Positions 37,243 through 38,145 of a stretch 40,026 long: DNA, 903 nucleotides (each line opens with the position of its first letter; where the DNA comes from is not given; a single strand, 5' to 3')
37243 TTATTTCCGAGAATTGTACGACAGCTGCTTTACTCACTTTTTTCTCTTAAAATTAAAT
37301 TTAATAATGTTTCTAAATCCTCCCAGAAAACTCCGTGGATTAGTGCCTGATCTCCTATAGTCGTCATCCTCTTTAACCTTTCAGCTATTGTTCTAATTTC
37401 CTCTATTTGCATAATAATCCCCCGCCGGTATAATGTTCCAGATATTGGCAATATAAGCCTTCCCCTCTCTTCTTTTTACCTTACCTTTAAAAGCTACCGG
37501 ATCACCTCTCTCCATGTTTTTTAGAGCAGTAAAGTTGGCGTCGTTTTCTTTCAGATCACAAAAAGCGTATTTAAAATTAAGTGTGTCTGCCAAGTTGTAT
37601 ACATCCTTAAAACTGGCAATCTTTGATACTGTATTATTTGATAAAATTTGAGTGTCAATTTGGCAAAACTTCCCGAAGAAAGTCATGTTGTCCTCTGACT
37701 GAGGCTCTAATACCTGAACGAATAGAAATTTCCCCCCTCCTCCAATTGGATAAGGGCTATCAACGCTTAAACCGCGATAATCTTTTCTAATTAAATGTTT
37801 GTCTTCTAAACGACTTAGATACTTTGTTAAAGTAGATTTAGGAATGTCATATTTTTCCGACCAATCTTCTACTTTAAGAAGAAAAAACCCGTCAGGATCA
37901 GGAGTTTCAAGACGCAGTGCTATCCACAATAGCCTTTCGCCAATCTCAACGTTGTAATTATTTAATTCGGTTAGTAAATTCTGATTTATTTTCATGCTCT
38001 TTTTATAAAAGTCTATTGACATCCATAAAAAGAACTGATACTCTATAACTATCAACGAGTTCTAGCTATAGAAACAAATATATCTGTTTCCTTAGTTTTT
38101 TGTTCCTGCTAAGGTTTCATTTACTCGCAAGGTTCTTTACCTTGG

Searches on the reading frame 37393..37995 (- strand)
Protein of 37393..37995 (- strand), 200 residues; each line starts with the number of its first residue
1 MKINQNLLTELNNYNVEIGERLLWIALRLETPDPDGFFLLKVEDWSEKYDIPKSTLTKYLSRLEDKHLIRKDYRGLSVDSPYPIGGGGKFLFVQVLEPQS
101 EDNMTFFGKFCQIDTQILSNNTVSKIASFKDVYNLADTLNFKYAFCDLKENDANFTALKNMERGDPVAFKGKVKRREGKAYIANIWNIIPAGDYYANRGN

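Call 11: search_protein_families(library=pfam, proteins=[window:37393-37995:-], max_evalue=0.01)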
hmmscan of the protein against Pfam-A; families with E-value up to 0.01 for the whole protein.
window:37393-37995:- (200 aa): 0 families

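Call 14: find_related_loci(query=window:37393-37995:-, collection=viral_contigs, flank=3000)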
Query window:37393-37995:- (200 aa) in viral_contigs; peptide patterns used: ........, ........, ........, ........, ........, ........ (x = any residue, [..] = any of these).
4 stretches matched a pattern; 1 encode a relative of the query (tblastn E <= 1e-3); 1 distinct loci.
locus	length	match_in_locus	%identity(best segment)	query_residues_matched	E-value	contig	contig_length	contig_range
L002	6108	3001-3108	48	43-79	8e-6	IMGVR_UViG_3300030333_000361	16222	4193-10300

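Call 15: find_related_loci(query=window:37393-37995:-, collection=genome_contigs, flank=3000)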
Query window:37393-37995:- (200 aa) in genome_contigs; peptide patterns used: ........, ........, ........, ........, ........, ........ (x = any residue, [..] = any of these).
127 stretches matched a pattern, but none encodes a relative of the query by tblastn (E <= 1e-3).
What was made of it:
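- Tried and rejected: A Rep protein search of reference genomes found nothing (call 15).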

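Call 17: find_homologous_proteins(query=window:37393-37995:-)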
Query window:37393-37995:- (200 aa): 10 proteins with E <= 0.001 among 122 candidates.
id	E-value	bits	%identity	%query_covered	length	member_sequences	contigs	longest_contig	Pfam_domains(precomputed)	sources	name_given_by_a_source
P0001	2.5e-130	450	99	100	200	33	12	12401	-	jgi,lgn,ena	-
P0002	7.5e-102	357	79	99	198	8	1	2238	-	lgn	-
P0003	4.5e-83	296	68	100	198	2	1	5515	-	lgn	-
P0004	9.9e-79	282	65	100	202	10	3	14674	-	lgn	-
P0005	3.3e-78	280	64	100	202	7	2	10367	-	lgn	-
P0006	7.7e-77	276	64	100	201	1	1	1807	-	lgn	-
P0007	1.0e-75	272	63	100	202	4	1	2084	-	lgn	-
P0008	1.5e-75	271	63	100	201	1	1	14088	-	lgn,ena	-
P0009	2.0e-58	215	53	99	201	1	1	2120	-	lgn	-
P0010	1.7e-57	212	54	99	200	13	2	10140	-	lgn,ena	-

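Call 19: find_encoding_contigs(protein=P0002, flank=3000, max_places=4)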
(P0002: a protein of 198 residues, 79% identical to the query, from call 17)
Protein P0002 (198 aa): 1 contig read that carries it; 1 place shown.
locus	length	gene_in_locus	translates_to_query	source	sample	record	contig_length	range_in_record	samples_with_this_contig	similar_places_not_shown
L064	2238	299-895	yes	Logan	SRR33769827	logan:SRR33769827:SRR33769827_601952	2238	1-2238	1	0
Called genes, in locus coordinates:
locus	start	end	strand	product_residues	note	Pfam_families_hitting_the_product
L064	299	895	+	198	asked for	-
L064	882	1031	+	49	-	-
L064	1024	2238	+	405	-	?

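Call 20: find_encoding_contigs(protein=P0003, flank=3000, max_places=4)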
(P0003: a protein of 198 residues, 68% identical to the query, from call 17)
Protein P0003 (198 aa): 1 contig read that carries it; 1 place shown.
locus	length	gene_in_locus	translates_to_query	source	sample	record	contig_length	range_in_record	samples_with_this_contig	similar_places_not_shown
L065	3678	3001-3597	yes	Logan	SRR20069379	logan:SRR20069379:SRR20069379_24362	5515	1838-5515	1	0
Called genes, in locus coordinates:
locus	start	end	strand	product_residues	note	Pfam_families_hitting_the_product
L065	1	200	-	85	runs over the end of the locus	-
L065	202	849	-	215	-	-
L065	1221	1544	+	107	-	-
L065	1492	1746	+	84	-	-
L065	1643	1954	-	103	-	-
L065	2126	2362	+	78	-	PF07798:CCDC90-like (weak)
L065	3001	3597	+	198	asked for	-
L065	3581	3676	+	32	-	?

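Call 21: find_encoding_contigs(protein=P0004, flank=3000, max_places=4)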
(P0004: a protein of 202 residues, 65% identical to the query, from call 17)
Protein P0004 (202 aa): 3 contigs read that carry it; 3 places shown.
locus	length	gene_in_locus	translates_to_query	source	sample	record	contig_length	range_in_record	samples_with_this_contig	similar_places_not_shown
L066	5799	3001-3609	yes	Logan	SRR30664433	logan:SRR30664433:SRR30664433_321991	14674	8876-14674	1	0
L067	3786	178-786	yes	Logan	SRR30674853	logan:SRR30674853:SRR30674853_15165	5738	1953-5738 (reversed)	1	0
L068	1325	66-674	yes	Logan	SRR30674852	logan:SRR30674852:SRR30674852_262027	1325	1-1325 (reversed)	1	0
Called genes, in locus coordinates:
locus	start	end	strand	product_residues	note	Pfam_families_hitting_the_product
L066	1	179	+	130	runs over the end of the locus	-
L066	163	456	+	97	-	-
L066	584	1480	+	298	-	-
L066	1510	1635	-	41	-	-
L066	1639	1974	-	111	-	-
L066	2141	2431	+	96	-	PF07798:CCDC90-like (faint)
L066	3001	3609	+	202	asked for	-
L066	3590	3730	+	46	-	-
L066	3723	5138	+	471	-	-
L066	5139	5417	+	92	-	-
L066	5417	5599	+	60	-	-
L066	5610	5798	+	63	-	?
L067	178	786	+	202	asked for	-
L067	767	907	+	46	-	-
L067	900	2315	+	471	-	-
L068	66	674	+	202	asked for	-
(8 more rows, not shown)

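Call 22: find_encoding_contigs(protein=P0005, flank=3000, max_places=3)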
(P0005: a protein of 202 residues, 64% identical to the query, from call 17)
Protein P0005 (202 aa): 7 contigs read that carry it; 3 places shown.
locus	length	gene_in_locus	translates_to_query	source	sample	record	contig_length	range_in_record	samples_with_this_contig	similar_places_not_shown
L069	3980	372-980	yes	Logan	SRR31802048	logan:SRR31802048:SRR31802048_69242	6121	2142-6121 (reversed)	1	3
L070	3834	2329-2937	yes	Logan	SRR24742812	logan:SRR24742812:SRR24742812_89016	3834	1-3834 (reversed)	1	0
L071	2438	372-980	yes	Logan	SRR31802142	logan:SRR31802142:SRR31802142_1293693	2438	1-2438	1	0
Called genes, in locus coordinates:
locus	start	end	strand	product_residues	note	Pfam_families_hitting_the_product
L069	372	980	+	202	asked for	-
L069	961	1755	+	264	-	PF00023:Ank (faint), PF13606:Ank_3 (faint), PF12796:Ank_2, PF13637:Ank_4 (weak), PF13857:Ank_5 (weak)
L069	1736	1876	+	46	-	-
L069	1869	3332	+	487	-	-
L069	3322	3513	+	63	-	-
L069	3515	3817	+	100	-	-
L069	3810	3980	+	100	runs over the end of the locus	-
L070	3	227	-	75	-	?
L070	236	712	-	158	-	-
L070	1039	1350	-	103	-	-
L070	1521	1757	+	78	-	PF07798:CCDC90-like (weak)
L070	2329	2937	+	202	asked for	-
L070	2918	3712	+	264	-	PF00023:Ank (faint), PF13606:Ank_3 (faint), PF12796:Ank_2, PF13637:Ank_4 (weak), PF13857:Ank_5 (weak)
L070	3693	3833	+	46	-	?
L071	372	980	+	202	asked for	-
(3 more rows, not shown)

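Call 23: find_encoding_contigs(protein=P0008, flank=3000, max_places=3)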
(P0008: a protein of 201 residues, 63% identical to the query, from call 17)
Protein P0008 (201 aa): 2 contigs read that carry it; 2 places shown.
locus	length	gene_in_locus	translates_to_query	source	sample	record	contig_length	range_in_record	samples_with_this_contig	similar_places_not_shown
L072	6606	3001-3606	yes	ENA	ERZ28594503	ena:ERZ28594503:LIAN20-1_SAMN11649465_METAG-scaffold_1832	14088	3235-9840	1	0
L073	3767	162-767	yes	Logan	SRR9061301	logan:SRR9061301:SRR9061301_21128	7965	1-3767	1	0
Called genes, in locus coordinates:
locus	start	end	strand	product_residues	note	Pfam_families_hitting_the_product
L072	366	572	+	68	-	-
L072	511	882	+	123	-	-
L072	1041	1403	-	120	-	-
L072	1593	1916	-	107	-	-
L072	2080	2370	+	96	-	PF07798:CCDC90-like (faint)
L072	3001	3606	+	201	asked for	-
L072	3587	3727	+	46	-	-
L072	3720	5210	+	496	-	-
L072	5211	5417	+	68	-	-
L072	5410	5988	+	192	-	-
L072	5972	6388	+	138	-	-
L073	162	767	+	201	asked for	-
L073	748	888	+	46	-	-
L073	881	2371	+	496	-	-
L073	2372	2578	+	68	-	-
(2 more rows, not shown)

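Call 24: find_encoding_contigs(protein=P0010, flank=3000, max_places=3)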
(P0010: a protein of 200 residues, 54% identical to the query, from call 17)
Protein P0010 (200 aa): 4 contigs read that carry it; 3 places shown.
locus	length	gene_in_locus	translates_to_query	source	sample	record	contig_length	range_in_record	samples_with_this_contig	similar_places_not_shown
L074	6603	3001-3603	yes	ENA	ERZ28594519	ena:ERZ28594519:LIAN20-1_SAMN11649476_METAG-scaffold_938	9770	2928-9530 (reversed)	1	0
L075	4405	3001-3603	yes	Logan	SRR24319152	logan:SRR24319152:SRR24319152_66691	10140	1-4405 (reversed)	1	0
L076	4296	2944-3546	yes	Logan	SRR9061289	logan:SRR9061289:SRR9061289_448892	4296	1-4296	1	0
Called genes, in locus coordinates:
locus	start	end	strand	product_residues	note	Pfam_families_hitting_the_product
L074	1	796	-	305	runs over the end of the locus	PF09588:YqaJ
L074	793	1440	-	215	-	-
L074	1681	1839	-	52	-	-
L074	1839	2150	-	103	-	-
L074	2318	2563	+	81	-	PF07798:CCDC90-like (weak)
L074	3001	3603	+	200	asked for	-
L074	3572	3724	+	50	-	-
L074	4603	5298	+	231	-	-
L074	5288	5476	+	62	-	-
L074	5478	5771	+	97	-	-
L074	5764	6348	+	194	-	-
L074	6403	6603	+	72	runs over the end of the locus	-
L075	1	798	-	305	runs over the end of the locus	PF09588:YqaJ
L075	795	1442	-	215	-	-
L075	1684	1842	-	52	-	-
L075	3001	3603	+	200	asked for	-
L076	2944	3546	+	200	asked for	-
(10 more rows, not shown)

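Call 25: find_encoding_contigs(protein=P0001, flank=3000, max_places=6)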
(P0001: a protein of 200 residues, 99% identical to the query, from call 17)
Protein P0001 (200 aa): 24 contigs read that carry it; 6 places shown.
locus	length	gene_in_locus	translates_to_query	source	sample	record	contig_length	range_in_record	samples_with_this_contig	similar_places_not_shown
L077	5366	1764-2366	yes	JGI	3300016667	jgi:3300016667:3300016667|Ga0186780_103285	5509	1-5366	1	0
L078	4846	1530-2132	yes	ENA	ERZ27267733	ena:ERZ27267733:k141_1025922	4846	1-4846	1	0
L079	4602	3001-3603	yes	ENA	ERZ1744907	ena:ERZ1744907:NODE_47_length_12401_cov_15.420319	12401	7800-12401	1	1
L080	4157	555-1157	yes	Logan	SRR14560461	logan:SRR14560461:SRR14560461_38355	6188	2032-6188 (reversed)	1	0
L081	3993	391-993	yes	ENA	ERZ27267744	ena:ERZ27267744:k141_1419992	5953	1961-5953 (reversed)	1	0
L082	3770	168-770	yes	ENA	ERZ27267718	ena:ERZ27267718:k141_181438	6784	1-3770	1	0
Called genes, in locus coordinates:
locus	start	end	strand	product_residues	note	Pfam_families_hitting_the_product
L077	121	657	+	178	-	-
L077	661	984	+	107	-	-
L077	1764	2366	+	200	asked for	-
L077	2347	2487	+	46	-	-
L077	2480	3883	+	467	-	-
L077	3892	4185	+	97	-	-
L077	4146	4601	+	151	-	-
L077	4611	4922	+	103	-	-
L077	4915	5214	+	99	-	-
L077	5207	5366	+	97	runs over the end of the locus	-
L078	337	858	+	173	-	-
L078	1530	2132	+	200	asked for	-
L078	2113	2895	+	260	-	PF00023:Ank (faint), PF13606:Ank_3 (faint), PF12796:Ank_2, PF13637:Ank_4 (weak), PF13857:Ank_5 (weak)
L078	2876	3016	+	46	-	-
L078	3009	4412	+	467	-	-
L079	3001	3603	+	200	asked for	-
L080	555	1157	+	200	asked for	-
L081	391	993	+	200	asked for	-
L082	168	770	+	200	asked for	-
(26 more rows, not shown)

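Call 42: search_protein_families(library=phrogs, proteins=[window:37393-37995:-], max_evalue=0.001)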
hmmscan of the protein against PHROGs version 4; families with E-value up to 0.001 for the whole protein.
window:37393-37995:- (200 aa): 1 family
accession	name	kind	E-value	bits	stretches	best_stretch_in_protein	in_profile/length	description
phrog_428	-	DNA, RNA and nucleotide metabolism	0.00087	19.5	1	13-71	102-159/455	replication initiation protein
